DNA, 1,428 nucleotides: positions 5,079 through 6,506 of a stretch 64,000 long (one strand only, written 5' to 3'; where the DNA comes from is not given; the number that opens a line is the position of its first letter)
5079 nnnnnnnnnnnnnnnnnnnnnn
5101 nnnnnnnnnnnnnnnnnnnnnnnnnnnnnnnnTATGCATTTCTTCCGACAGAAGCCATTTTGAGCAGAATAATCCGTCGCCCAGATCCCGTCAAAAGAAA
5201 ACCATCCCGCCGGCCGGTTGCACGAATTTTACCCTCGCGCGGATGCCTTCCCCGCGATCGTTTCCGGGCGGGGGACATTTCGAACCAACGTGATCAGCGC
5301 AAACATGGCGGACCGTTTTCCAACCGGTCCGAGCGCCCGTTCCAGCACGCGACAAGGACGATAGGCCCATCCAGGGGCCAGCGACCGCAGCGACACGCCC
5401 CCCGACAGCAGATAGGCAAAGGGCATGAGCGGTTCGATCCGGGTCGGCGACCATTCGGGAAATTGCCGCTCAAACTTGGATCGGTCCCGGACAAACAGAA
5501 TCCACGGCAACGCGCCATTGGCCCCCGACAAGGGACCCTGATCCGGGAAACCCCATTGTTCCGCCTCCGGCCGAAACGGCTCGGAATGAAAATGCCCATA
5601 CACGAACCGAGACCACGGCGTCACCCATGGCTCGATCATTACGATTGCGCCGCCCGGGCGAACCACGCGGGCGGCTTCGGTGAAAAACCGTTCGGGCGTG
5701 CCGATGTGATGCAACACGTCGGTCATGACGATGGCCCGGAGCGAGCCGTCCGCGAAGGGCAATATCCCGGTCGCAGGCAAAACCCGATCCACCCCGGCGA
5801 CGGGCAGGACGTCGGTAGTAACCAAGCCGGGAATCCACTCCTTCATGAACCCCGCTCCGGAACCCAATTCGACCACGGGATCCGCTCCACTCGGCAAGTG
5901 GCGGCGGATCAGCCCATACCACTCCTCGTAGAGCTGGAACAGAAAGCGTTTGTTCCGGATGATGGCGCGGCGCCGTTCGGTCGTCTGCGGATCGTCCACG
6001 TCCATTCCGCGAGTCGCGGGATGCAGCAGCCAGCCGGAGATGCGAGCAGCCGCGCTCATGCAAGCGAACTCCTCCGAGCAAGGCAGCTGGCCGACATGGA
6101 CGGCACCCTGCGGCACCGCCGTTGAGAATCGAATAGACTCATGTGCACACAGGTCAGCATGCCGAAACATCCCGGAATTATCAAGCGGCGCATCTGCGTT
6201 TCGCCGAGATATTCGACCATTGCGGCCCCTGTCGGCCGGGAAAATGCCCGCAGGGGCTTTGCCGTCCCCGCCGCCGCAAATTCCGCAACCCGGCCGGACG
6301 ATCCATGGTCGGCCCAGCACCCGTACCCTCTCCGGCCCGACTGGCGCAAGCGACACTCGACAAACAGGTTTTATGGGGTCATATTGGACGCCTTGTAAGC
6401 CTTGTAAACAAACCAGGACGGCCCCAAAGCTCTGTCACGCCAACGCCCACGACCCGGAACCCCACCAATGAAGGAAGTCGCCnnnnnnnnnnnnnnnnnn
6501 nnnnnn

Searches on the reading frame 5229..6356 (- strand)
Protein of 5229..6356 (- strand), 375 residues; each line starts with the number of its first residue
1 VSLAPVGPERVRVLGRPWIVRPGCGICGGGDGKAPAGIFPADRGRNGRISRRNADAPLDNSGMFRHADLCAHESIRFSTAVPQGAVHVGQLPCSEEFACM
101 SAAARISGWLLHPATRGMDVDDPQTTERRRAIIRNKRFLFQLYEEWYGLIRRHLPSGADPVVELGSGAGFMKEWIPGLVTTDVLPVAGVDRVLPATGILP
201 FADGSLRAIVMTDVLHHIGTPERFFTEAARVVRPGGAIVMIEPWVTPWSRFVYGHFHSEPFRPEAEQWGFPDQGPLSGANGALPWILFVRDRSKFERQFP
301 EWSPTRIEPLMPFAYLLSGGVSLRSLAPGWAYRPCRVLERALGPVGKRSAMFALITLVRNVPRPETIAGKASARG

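Call 9: search_protein_families(library=pfam, proteins=[window:5229-6356:-], max_evalue=0.001)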
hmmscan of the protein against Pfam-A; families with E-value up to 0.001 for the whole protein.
window:5229-6356:- (375 aa): 3 families
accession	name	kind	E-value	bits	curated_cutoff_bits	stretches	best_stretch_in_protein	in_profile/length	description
PF08241.18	Methyltransf_11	-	2e-09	38.4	21.2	1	199-239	54-94/95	Methyltransferase domain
PF13489.12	Methyltransf_23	-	2.3e-05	24.6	27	1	159-243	24-119/164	Methyltransferase domain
PF13649.12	Methyltransf_25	-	4.5e-05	24.5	27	1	199-236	58-97/97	Methyltransferase domain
